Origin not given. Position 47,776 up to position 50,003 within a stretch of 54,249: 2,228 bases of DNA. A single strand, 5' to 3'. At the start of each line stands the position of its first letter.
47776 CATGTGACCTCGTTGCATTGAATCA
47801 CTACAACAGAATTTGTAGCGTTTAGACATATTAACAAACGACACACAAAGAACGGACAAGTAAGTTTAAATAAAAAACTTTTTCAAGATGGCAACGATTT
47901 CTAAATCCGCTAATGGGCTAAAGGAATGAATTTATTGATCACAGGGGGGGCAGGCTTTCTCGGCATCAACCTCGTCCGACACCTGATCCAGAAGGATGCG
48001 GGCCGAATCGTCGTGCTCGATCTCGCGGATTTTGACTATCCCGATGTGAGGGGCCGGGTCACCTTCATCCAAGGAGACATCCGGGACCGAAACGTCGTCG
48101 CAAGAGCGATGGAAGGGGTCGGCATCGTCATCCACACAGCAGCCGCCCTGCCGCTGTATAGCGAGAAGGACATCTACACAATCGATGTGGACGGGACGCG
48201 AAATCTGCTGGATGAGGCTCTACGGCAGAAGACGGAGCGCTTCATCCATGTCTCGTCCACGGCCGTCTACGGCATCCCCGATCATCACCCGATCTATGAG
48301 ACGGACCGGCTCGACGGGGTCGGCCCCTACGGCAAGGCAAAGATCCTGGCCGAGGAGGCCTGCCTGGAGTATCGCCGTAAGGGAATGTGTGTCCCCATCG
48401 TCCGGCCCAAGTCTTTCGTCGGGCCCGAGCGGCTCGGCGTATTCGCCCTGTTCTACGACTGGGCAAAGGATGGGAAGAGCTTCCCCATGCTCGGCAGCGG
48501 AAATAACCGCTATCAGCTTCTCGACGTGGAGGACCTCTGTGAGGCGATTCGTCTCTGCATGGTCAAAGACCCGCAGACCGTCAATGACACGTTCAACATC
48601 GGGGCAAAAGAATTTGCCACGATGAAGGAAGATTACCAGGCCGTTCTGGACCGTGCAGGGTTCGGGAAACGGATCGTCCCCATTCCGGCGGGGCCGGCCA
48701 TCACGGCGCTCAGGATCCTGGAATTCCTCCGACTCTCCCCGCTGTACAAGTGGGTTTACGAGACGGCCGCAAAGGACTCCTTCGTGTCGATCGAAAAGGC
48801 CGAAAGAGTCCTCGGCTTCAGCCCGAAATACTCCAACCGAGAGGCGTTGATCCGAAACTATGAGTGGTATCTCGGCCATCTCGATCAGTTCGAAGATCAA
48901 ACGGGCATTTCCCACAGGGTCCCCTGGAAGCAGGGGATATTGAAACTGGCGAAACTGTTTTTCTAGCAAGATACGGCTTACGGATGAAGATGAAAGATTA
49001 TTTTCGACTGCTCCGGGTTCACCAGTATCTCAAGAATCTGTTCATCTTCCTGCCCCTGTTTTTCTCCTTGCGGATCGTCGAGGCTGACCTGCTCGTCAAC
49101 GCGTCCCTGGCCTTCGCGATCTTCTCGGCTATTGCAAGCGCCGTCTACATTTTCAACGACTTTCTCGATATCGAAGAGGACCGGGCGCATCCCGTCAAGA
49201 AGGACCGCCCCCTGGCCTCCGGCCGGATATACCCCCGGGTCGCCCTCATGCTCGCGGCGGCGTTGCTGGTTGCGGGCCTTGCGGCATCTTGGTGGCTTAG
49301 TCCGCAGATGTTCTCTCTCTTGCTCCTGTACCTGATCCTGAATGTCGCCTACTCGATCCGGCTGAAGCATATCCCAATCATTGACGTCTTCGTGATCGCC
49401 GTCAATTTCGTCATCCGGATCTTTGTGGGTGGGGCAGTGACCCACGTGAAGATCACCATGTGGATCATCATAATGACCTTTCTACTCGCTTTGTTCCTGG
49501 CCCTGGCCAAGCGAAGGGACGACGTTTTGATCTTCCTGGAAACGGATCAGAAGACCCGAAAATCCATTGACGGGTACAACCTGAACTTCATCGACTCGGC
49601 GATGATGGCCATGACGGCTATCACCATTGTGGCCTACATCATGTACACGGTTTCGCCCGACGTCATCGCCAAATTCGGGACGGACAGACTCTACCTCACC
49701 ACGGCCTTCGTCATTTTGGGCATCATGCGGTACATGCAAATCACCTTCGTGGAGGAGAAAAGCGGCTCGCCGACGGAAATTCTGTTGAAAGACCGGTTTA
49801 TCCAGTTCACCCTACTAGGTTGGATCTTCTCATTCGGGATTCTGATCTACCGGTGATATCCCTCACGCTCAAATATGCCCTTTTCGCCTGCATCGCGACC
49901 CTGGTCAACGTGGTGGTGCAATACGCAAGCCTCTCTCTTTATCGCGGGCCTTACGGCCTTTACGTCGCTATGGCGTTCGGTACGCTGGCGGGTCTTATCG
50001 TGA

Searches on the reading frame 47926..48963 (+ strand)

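Call 35: search_protein_families(library=pfam, proteins=[window:47926-48963:+], max_evalue=0.001)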
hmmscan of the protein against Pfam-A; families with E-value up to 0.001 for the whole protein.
window:47926-48963:+ (346 aa): 8 families
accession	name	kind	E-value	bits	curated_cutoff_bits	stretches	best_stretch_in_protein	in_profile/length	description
PF01370.27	Epimerase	-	4.7e-40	137.9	20.9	1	4-226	2-240/240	NAD dependent epimerase/dehydratase family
PF16363.11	GDP_Man_Dehyd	-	4.5e-26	92.5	27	1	4-306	1-327/332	GDP-mannose 4,6 dehydratase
PF01073.25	3Beta_HSD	-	1.4e-22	80.4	22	1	4-208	1-225/280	3-beta hydroxysteroid dehydrogenase/isomerase family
PF07993.18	NAD_binding_4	-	8.7e-15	55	20.1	1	41-167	59-210/258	Male sterility protein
PF13460.12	NAD_binding_10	-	1.1e-11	45.4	27.2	1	7-165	1-147/184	NAD(P)H-binding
PF04321.23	RmlD_sub_bind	-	2.2e-11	43.8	27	1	1-152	1-142/287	RmlD substrate binding domain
PF02719.21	Polysacc_synt_2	-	1.9e-10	40.9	20.2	1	3-111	1-128/293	Polysaccharide biosynthesis protein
PF08659.16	KR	-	0.00023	21.6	22.6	0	4-34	4-34/180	KR domain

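Call 71: search_protein_families(library=ncbifam, proteins=[window:47926-48963:+], max_evalue=0.001)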
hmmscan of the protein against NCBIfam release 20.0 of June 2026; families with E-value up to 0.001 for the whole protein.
window:47926-48963:+ (346 aa): 25 families
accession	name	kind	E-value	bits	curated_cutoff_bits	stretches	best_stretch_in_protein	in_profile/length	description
TIGR03466.1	HpnA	hypoth_equivalog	5.4e-31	107.7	367.65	1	2-168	2-174/327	hopanoid-associated sugar epimerase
TIGR01181.1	dTDP_gluc_dehyt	equivalog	7.9e-26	90.9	365.1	1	3-319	2-315/321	dTDP-glucose 4,6-dehydratase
TIGR04180.1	EDH_00030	hypoth_equivalog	4.2e-22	78.6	475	1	4-234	2-246/297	NAD-dependent 4,6-dehydratase LegB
NF042422.1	oxyalk_red_OleD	equivalog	1.1e-21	77.6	580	1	1-312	1-325/329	2-alkyl-3-oxoalkanoate reductase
TIGR01179.1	galE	equivalog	4.8e-21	74.9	262.3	1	3-151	2-161/332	UDP-glucose 4-epimerase GalE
NF043036.1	ErythonDh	equivalog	1.1e-19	70.9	325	1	1-154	1-168/321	D-erythronate dehydrogenase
NF042423.1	oxyalk_red_Shew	equivalog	4e-17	62.3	580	1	3-183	11-193/331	2-alkyl-3-oxoalkanoate reductase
NF052578.1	StrlDmthSdmBMthl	equivalog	5e-17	62.6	600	1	1-168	1-173/328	sterol demethylase protein SdmB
TIGR01746.1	Thioester-redct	subfamily_domain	4.9e-13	49.1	213.35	1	44-173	62-204/371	thioester reductase domain-containing protein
TIGR02197.1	heptose_epim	equivalog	1.5e-11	44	274.6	1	3-147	1-150/316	ADP-glyceromanno-heptose 6-epimerase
NF005539.0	PRK07201.1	equivalog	6.2e-11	41.7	549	1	1-171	1-184/657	SDR family oxidoreductase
NF007582.0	PRK10217.1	equivalog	2.4e-10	40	698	1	3-229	4-255/355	dTDP-glucose 4,6-dehydratase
TIGR03589.1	PseB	equivalog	3.1e-10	39.5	407.75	1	2-111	6-125/324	UDP-N-acetylglucosamine 4,6-dehydratase (inverting)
NF041293.1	G6PDh_Azf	equivalog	5.6e-10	39.1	400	1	3-116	5-120/252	NAD-dependent glucose-6-phosphate dehydrogenase Azf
NF047922.1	GDPFucSynFcl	equivalog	6.1e-10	39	500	1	4-279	6-287/308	GDP-L-fucose synthase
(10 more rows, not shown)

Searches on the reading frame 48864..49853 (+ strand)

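Call 35: search_protein_families(library=pfam, proteins=[window:48864-49853:+], max_evalue=0.001)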
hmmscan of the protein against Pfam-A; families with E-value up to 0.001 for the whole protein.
window:48864-49853:+ (330 aa): 1 family
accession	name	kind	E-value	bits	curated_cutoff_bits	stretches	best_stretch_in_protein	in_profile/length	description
PF01040.23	UbiA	-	2e-27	96.5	34.2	1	80-301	22-237/250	UbiA prenyltransferase family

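Call 71: search_protein_families(library=ncbifam, proteins=[window:48864-49853:+], max_evalue=0.001)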
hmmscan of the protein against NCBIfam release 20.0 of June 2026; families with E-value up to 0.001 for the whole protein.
window:48864-49853:+ (330 aa): 16 families
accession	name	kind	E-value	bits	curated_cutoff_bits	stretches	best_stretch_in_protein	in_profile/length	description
NF008977.0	PRK12324.1-2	equivalog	4.6e-77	259.3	234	1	43-323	2-282/297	decaprenyl-phosphate phosphoribosyltransferase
NF006088.0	PRK08238.1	equivalog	9.3e-60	202.6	351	1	41-318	190-470/482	UbiA family prenyltransferase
NF008978.0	PRK12324.1-4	equivalog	1.6e-56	191.6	207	1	44-329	33-320/322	decaprenyl-phosphate phosphoribosyltransferase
NF008976.0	PRK12324.1-1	equivalog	1.1e-45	156.3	474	1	49-328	24-303/306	decaprenyl-phosphate phosphoribosyltransferase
NF009523.0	PRK12884.1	equivalog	8.8e-21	74.3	269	1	41-300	2-251/279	prenyltransferase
NF009521.0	PRK12882.1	equivalog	2e-10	40.4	296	1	41-294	3-250/280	geranylgeranylglycerol-phosphate geranylgeranyltransferase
TIGR01474.1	ubiA_proteo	equivalog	6.8e-10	38.9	275.45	1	44-327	2-278/282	4-hydroxybenzoate octaprenyltransferase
TIGR01473.1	cyoE_ctaB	equivalog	1.1e-08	35.2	210.3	1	46-209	3-168/281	heme o synthase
NF009522.0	PRK12883.1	equivalog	6.5e-08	32.4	353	1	80-251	39-209/279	geranylgeranylglycerol-phosphate geranylgeranyltransferase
NF045897.1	SCO3242_trans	equivalog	8e-08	32.2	260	1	96-172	49-124/287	SCO3242 family prenyltransferase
NF035940.1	prenyl_rel_EboC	equivalog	5.5e-07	29.2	250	1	93-200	54-160/292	UbiA-like protein EboC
NF005742.0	PRK07566.1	equivalog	1.5e-06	27.5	313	1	95-210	83-201/315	chlorophyll synthase ChlG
TIGR01475.1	ubiA_other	subfamily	2.4e-06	27.2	180.8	1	42-207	1-168/282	UbiA-like polyprenyltransferase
NF009516.0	PRK12875.1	equivalog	4.7e-06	25.9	205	1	74-177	48-156/292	prenyltransferase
TIGR01476.1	chlor_syn_BchG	subfamily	0.0006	19.4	212.3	0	97-210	57-172/283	(bacterio)chlorophyll synthase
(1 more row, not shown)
